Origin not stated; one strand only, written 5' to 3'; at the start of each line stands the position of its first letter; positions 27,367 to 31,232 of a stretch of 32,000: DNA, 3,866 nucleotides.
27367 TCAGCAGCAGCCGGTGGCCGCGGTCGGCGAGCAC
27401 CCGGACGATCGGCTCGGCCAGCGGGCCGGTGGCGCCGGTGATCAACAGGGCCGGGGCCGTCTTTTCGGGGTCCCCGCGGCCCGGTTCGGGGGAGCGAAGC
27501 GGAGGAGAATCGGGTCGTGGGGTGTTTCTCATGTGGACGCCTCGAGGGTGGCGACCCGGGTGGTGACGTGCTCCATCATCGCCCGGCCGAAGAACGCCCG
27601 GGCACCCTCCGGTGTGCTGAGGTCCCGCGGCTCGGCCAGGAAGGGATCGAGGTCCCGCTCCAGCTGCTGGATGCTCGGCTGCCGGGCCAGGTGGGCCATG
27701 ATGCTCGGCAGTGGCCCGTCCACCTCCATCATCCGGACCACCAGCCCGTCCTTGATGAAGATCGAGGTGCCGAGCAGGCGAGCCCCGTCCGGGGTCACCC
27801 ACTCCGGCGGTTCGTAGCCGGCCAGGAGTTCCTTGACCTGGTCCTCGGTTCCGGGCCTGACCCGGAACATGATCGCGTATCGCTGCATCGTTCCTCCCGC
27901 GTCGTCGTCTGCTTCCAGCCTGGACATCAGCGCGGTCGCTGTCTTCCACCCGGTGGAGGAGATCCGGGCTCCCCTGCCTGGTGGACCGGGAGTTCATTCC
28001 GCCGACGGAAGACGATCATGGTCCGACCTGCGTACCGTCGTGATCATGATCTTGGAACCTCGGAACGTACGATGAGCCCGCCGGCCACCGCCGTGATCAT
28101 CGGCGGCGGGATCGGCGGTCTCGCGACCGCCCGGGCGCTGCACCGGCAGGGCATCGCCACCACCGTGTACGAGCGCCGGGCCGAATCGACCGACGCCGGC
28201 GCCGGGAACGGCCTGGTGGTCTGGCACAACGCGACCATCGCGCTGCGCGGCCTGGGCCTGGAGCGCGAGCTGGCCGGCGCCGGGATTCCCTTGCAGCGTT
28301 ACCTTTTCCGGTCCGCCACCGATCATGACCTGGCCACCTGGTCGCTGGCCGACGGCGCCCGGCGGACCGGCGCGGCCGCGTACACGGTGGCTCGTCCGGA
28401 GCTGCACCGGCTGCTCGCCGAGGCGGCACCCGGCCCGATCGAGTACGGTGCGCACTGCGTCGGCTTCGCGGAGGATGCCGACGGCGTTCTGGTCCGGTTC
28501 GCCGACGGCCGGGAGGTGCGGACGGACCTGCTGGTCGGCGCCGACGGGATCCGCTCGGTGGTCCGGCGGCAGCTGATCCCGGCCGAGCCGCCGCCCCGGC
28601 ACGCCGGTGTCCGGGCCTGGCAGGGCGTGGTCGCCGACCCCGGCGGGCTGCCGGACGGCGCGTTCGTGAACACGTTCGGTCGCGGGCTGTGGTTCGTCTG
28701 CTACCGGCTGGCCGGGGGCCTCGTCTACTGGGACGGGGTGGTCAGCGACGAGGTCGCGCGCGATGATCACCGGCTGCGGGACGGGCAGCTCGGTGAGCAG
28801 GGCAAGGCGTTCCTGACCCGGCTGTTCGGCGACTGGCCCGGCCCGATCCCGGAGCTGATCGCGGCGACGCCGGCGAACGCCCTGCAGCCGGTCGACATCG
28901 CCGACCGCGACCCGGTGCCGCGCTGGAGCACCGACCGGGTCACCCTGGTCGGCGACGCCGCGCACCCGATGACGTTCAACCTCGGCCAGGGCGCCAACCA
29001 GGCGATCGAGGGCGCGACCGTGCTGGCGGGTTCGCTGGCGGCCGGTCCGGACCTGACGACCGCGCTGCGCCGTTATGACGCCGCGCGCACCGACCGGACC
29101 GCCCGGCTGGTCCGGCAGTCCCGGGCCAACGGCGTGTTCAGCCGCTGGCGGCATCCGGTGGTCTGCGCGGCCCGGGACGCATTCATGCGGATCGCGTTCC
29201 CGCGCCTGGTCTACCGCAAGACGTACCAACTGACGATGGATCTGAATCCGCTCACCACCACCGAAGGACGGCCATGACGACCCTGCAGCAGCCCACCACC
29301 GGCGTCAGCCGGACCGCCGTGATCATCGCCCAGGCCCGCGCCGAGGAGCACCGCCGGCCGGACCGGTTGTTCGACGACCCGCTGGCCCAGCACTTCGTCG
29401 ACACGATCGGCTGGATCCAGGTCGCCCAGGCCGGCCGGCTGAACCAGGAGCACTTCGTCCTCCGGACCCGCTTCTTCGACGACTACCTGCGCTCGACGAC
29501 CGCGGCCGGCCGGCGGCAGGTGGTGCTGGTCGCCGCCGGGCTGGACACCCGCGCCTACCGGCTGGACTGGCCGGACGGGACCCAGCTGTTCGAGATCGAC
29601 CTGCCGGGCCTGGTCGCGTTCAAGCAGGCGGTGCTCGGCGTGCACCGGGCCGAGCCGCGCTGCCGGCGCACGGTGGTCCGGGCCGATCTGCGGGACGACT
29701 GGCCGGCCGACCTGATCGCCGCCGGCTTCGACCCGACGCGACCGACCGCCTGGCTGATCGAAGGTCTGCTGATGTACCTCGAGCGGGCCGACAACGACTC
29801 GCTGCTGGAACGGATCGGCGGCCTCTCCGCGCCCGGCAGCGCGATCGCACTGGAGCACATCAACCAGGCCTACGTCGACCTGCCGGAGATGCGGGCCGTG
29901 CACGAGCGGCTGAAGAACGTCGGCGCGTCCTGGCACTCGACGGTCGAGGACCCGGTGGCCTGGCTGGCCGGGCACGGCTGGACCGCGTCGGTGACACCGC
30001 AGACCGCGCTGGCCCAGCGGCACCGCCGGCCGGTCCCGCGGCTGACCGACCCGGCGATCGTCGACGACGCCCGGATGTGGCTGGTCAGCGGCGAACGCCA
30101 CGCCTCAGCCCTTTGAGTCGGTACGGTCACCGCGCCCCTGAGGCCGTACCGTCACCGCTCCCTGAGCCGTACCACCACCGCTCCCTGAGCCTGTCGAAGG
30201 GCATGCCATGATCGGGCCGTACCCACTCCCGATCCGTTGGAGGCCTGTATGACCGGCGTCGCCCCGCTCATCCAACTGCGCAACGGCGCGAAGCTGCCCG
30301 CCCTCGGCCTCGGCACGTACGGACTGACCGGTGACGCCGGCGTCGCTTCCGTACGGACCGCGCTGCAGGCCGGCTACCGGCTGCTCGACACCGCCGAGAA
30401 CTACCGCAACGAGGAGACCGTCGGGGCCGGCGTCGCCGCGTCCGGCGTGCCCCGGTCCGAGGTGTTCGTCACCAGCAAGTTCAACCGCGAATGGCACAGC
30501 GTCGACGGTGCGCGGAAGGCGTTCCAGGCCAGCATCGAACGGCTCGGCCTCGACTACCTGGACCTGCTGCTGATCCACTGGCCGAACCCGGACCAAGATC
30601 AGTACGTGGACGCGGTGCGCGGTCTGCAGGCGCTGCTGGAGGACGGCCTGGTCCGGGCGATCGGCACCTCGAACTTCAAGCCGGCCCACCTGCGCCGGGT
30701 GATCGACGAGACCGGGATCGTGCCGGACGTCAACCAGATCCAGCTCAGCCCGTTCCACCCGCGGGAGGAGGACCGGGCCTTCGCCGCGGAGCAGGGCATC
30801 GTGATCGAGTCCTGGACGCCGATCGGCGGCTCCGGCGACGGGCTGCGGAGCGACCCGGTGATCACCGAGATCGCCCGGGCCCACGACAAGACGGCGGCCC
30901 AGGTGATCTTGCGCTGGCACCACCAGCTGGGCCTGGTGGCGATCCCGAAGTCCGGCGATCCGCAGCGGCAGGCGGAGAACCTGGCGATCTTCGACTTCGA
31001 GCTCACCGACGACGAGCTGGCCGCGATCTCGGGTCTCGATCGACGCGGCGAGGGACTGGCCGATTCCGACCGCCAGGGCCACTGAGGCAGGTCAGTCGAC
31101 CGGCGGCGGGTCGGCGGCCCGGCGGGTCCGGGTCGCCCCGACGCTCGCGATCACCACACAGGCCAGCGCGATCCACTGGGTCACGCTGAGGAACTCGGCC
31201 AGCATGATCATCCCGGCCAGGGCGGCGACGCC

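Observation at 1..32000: TGATCA behaves like a highly iterated palindrome across the whole window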

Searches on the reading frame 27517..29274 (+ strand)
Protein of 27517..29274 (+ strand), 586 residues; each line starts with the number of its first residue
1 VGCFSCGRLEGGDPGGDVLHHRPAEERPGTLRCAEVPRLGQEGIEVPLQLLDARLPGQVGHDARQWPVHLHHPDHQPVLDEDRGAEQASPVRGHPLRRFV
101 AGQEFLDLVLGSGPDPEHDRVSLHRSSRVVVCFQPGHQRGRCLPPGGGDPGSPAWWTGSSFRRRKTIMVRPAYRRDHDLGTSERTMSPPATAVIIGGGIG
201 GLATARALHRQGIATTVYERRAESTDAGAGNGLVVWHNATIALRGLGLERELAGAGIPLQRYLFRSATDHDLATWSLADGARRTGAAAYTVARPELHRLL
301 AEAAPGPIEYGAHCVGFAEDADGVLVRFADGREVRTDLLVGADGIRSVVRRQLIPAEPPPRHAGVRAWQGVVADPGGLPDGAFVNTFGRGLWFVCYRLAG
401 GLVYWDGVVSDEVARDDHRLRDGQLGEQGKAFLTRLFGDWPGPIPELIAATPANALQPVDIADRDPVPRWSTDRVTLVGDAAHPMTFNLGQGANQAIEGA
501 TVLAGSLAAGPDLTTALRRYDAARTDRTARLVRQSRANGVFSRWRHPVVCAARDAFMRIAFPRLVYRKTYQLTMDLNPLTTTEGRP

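Call 9: search_protein_families(library=pfam, proteins=[window:27517-29274:+])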
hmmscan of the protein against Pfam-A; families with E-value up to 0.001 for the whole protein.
window:27517-29274:+ (586 aa): 5 families
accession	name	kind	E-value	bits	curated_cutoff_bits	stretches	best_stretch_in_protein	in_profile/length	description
PF01494.25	FAD_binding_3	-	2.8e-26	93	22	1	192-535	4-349/349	FAD binding domain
PF13450.12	NAD_binding_8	-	2.1e-06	28.3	21.9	1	194-222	1-29/68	NAD(P)-binding Rossmann-like domain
PF01266.30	DAO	-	0.00011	22.3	27.9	1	192-239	2-50/353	FAD dependent oxidoreductase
PF01593.30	Amino_oxidase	-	0.00034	20.5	19.8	0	199-221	1-23/443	Flavin containing amine oxidoreductase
PF07992.20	Pyr_redox_2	-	0.00059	19.8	26.1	0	192-222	3-31/291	Pyridine nucleotide-disulphide oxidoreductase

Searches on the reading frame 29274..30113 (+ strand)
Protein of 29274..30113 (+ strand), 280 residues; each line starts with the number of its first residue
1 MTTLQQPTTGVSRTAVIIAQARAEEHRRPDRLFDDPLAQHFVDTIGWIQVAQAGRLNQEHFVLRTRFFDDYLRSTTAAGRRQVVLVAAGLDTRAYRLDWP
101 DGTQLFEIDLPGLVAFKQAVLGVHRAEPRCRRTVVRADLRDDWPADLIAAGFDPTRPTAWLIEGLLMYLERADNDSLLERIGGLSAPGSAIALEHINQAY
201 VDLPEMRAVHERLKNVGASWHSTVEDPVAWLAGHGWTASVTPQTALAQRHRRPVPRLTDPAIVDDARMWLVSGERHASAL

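Call 9: search_protein_families(library=pfam, proteins=[window:29274-30113:+])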
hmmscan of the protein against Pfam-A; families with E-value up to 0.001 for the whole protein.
window:29274-30113:+ (280 aa): 1 family
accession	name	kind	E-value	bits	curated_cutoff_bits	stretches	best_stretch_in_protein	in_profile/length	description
PF04072.20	LCM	-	1.1e-54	185.6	22.3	1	15-181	1-186/187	Leucine carboxyl methyltransferase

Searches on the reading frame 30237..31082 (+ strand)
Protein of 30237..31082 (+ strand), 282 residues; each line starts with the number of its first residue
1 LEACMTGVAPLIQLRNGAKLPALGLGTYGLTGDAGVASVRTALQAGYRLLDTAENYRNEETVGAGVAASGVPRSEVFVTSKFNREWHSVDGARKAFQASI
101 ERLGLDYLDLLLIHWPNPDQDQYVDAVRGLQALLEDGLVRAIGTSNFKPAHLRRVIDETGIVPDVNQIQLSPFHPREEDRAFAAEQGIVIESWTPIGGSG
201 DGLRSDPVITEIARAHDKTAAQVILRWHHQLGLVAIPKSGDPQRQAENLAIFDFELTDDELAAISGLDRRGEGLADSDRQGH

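Call 9: search_protein_families(library=pfam, proteins=[window:30237-31082:+])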
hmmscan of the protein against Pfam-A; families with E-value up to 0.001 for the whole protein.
window:30237-31082:+ (282 aa): 1 family
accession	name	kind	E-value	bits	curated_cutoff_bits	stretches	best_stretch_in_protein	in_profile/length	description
PF00248.27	Aldo_ket_red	-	1e-45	156.5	24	1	23-267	2-289/291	Aldo/keto reductase family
